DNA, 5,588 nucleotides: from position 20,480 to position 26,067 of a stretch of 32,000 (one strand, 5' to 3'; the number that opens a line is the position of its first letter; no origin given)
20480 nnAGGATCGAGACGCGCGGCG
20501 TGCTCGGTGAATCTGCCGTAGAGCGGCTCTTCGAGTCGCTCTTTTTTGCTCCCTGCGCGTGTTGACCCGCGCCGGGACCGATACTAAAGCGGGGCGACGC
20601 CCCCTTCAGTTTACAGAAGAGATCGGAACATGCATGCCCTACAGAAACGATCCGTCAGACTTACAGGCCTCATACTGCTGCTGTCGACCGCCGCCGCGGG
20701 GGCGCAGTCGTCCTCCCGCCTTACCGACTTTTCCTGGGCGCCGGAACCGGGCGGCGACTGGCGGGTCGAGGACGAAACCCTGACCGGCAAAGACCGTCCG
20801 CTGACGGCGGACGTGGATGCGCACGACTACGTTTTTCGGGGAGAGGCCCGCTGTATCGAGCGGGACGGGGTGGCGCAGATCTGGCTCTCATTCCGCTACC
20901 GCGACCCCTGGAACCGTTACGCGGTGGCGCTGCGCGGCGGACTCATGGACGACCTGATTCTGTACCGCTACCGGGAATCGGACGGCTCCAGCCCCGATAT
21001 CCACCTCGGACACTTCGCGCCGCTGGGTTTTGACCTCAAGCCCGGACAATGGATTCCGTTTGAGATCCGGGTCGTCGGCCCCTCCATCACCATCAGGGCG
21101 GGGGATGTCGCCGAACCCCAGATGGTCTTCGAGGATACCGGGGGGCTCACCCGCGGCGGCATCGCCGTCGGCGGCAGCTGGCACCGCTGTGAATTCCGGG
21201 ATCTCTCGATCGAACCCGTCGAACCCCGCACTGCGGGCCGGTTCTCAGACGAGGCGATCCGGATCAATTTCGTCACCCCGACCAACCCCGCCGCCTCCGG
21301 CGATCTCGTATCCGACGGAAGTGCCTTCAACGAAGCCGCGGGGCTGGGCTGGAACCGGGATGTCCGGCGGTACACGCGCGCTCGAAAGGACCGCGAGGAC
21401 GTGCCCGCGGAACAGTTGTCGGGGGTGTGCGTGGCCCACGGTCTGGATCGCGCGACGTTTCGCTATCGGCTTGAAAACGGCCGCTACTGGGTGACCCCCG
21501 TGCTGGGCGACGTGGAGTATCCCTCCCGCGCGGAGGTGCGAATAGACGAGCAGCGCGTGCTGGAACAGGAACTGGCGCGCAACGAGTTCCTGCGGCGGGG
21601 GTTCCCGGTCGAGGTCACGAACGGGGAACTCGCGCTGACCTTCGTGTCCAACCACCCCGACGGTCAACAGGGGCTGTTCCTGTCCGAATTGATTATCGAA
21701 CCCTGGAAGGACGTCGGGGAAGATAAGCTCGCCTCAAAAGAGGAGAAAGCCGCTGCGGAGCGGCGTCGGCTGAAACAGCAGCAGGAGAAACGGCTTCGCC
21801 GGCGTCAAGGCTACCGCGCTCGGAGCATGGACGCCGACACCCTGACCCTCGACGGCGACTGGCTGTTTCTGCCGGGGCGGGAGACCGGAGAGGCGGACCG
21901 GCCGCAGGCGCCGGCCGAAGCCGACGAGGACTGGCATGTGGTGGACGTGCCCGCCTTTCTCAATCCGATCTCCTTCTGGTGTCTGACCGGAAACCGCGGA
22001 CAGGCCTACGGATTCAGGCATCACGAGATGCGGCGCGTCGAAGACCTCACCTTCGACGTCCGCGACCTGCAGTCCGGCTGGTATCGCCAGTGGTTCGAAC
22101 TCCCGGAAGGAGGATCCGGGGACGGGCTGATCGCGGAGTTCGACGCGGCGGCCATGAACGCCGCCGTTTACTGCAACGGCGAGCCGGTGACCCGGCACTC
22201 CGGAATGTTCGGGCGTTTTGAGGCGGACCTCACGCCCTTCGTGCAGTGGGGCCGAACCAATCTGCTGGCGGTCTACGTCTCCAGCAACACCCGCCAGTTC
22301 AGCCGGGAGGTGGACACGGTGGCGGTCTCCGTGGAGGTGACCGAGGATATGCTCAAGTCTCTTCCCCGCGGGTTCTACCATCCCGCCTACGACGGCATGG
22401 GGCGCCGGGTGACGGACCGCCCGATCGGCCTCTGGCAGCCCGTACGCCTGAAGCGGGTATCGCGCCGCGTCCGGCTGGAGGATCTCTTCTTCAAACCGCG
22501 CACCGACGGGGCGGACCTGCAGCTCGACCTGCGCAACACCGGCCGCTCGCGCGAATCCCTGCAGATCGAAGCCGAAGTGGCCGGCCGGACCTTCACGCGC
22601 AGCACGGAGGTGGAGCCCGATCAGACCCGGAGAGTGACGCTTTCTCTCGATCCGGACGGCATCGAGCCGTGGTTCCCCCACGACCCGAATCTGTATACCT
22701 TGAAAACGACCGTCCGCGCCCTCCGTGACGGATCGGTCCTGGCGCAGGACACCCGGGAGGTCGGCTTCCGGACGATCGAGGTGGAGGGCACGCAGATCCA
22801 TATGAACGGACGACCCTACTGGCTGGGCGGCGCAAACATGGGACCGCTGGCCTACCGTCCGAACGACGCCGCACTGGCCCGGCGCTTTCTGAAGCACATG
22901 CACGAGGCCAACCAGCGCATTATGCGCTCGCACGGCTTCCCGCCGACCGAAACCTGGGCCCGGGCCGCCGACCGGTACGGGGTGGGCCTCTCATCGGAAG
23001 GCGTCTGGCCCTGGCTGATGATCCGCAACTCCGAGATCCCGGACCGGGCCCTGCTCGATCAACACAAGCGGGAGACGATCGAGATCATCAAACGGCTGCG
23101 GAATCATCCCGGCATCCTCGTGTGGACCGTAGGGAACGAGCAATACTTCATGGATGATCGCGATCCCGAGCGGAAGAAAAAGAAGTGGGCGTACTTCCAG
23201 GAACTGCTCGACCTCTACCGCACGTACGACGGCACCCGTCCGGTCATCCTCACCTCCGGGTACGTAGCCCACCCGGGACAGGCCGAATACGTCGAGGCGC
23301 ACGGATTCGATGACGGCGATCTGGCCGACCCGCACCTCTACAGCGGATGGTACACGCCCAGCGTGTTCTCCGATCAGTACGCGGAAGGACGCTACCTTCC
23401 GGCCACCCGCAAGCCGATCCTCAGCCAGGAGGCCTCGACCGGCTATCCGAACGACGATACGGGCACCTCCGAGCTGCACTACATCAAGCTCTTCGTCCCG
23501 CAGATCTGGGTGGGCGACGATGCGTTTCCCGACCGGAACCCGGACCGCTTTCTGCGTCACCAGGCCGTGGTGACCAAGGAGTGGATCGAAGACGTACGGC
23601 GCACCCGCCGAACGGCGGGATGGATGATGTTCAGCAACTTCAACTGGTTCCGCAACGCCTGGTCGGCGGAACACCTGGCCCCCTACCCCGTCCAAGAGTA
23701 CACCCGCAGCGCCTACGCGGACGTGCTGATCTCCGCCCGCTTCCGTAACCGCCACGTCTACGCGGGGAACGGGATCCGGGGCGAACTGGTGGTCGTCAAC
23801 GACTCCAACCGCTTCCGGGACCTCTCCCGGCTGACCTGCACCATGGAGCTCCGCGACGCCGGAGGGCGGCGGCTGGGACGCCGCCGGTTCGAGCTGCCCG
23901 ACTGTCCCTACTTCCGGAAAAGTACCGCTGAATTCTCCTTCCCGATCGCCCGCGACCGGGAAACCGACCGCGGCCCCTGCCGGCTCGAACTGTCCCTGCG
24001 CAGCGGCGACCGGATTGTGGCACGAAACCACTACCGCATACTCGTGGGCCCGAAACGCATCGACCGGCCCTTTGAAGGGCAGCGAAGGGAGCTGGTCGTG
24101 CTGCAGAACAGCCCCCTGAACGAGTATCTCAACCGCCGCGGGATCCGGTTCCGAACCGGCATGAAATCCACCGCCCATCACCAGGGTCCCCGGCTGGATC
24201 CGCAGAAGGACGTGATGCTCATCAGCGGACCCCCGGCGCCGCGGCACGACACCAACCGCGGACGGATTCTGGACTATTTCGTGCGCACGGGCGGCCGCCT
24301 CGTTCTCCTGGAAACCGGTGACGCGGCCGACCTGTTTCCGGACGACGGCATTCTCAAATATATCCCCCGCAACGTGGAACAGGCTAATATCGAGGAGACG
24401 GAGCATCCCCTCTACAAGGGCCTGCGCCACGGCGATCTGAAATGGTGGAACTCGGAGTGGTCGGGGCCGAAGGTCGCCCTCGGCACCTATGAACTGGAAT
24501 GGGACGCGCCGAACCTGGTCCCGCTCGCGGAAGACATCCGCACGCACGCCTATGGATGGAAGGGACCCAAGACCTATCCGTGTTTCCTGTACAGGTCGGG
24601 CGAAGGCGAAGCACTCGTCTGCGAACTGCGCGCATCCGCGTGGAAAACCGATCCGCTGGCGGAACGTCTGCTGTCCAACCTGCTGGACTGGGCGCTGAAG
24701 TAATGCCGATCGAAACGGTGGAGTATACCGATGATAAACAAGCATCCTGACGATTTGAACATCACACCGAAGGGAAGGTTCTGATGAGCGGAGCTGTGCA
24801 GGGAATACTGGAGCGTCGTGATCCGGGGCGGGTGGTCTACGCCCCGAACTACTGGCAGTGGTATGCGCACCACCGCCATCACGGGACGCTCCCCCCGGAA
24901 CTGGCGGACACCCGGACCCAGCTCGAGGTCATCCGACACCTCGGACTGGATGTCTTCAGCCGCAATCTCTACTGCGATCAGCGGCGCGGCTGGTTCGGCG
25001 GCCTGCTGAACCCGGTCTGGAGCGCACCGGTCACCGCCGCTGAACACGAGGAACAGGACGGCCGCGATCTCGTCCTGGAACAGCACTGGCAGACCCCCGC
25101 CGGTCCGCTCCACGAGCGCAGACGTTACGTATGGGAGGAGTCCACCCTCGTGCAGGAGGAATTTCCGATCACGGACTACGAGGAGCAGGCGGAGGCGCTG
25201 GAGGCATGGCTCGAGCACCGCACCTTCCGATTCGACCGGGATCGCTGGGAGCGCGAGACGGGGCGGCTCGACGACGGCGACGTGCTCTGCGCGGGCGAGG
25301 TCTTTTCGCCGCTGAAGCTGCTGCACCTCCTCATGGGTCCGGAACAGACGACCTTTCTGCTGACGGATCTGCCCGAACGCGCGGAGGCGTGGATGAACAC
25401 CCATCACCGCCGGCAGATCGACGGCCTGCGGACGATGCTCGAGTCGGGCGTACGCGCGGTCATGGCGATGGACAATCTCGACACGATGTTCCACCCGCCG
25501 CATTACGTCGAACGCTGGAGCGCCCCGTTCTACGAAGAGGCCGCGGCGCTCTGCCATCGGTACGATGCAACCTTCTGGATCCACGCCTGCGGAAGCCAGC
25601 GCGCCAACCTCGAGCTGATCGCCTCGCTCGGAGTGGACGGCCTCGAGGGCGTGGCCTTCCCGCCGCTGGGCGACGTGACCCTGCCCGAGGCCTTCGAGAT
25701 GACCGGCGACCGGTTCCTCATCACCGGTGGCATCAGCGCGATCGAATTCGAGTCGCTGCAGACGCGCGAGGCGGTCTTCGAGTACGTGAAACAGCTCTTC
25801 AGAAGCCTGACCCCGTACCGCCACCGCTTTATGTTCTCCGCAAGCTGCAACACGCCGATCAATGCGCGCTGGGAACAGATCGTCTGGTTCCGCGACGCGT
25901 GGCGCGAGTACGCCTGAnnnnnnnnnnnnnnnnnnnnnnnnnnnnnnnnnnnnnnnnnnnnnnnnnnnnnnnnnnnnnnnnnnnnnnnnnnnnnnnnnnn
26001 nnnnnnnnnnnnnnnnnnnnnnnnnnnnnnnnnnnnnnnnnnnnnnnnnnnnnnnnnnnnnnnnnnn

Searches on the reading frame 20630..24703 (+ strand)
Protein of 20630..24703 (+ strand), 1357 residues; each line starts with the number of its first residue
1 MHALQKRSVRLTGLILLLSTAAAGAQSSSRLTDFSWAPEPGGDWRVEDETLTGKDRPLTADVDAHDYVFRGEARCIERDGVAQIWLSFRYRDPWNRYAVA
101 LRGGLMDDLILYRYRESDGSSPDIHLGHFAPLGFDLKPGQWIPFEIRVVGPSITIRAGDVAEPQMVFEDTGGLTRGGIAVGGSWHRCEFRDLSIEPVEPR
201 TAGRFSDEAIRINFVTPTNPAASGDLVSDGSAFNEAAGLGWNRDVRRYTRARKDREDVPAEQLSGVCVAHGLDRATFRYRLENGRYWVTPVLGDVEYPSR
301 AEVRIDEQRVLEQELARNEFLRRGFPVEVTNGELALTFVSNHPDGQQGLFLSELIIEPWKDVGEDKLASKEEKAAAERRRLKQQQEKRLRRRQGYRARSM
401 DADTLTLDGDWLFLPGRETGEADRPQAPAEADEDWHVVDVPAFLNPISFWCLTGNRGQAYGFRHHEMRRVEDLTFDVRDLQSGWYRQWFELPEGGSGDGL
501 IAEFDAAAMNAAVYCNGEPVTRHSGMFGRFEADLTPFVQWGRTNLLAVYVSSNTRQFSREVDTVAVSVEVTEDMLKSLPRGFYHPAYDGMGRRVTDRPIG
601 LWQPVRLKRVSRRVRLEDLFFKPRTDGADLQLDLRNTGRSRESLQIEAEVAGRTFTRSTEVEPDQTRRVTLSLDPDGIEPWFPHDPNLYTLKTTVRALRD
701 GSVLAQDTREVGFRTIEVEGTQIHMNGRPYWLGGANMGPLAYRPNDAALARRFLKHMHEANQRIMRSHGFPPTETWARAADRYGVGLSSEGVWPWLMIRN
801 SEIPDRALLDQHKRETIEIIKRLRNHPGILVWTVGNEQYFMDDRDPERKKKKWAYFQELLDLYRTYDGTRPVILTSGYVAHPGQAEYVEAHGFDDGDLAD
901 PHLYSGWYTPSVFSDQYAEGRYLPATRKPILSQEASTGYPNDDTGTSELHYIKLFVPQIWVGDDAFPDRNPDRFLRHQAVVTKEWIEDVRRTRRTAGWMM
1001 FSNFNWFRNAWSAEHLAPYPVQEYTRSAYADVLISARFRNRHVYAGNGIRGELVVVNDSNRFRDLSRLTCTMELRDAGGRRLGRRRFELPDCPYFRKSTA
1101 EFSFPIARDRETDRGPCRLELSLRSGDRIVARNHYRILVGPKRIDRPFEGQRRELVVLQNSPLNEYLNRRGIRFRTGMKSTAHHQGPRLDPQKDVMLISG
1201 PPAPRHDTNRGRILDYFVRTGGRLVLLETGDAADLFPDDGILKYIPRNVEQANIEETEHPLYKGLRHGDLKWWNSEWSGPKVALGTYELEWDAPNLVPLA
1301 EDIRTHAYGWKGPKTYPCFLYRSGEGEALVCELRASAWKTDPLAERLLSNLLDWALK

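Call 4: search_protein_families(library=pfam, proteins=[window:20630-24703:+], max_evalue=0.1)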
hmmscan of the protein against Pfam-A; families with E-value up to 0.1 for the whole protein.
window:20630-24703:+ (1357 aa): 6 families
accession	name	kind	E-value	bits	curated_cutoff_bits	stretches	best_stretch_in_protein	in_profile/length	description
PF02836.23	Glyco_hydro_2_C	-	7.8e-10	38.8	21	1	716-888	1-164/302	Glycosyl hydrolases family 2, TIM barrel domain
PF00703.27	Glyco_hydro_2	-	1.9e-09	38.7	23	1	614-714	1-109/109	Glycosyl hydrolases family 2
PF02837.24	Glyco_hydro_2_N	-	1.6e-08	35.1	28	1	481-550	65-133/169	Glycosyl hydrolases family 2, sugar binding domain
PF22666.2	Glyco_hydro_2_N2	-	4.7e-05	24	27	1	481-569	48-136/167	Glycosyl hydrolase 2 galactose-binding domain-like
PF04147.17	Nop14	-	0.014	14.1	34.9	1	364-400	261-297/862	Nop14-like family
PF06439.18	3keto-disac_hyd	-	0.085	13.3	26.8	0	43-194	25-186/187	3-keto-disaccharide hydrolase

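Call 6: search_protein_families(library=ncbifam, proteins=[window:20630-24703:+], max_evalue=1)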
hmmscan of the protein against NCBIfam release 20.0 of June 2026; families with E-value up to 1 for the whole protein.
window:20630-24703:+ (1357 aa): 11 families
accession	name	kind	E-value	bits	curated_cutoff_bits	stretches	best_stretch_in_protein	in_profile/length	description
NF041462.1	GalA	equivalog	1.3e-27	96.3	900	2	614-893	180-454/763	beta-galactosidase GalA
NF007538.0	PRK10150.1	equivalog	4e-26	91.5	544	1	482-888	66-464/607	beta-glucuronidase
NF052611.1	beta_gal_Bga2A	equivalog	9e-25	86.8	999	2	600-839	200-459/1007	beta-galactosidase, LacZ type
NF041463.1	GalB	equivalog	2.1e-23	82.1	900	2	651-877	287-513/869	beta-galactosidase GalB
NF049891.1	Bet1-4galacdseBT4156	equivalog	3.5e-17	61.6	1700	1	479-847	75-417/946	exo-beta-1,4-galactosidase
NF007666.0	PRK10340.1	equivalog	7.2e-16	57.2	1284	2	660-840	265-452/1030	beta-galactosidase subunit alpha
NF049890.1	Bet1-4galacdseBT4151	equivalog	1.1e-14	53.4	1500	1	482-838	108-450/952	exo-beta-1,4-galactosidase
NF007074.0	PRK09525.1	subfamily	6e-14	50.8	1221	1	666-838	287-463/1027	beta-galactosidase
NF050095.1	BetGlucuronLacZ4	equivalog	2.1e-08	32.7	950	2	483-555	62-133/666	beta-glucuronidase LacZ4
NF041100.1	betagal_LacZ_Ttogales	equivalog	3.8e-07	28.2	2000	1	633-838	233-443/1090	beta-galactosidase LacZ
NF049877.1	GlucurArabfur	equivalog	1.4e-05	22.9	1800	1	482-840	423-772/1400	beta-d-glucuronidase/beta-L-arabinofuranosidase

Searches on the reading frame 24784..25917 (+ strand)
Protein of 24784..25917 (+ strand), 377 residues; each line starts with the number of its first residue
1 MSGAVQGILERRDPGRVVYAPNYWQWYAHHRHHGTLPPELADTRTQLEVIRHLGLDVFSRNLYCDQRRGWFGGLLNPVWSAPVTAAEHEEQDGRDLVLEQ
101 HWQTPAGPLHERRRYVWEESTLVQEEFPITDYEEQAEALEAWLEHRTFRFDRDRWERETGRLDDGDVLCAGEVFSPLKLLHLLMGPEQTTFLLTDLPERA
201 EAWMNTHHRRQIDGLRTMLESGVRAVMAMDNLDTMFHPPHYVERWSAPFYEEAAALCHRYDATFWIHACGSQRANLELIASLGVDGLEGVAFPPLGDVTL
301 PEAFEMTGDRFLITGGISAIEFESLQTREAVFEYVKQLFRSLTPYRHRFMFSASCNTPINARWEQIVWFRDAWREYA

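Call 9: search_protein_families(library=pfam, proteins=[window:24784-25917:+], max_evalue=0.001)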
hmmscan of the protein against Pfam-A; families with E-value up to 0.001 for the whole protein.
window:24784-25917:+ (377 aa): 1 family
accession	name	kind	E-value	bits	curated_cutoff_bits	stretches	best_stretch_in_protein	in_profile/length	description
PF01208.23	URO-D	-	6.3e-14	52.2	23.9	1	164-376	134-346/346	Uroporphyrinogen decarboxylase (URO-D)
